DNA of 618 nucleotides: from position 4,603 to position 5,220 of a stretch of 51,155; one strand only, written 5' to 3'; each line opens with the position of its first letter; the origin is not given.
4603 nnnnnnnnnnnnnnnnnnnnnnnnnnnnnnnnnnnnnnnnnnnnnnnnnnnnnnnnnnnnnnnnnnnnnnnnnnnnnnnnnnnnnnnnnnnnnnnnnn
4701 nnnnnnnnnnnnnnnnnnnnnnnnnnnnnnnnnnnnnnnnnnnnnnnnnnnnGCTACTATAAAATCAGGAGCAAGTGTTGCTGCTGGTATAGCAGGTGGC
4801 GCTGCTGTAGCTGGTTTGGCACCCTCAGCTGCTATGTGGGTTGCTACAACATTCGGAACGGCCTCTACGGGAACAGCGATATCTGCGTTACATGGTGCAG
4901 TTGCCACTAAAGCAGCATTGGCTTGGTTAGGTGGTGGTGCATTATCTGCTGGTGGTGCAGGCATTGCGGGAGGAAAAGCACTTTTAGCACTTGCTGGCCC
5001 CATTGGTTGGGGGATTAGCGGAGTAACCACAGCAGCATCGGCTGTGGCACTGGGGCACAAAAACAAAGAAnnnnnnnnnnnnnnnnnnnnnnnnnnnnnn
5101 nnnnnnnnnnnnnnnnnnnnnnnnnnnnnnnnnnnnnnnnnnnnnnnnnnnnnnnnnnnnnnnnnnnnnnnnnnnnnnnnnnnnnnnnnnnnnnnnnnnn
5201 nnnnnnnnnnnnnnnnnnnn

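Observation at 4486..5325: Helix / ~100-aa glycine-zipper core / helix protein with pore-former-like architecture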

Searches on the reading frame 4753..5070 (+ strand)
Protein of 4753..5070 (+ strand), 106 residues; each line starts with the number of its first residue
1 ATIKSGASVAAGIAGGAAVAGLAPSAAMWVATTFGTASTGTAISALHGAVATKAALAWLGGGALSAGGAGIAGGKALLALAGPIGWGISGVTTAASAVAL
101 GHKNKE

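Call 68: search_solved_structures(query=A7, max_evalue=10, show_alignments=3)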
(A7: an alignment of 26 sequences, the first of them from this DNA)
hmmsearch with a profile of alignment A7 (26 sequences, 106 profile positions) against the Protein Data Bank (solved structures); distinct sequences matched with E-value up to 10: 1.
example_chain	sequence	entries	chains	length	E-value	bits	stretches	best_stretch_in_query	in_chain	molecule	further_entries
3k6g_D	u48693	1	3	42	0.7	13.3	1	32-59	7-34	Telomeric repeat-binding factor 2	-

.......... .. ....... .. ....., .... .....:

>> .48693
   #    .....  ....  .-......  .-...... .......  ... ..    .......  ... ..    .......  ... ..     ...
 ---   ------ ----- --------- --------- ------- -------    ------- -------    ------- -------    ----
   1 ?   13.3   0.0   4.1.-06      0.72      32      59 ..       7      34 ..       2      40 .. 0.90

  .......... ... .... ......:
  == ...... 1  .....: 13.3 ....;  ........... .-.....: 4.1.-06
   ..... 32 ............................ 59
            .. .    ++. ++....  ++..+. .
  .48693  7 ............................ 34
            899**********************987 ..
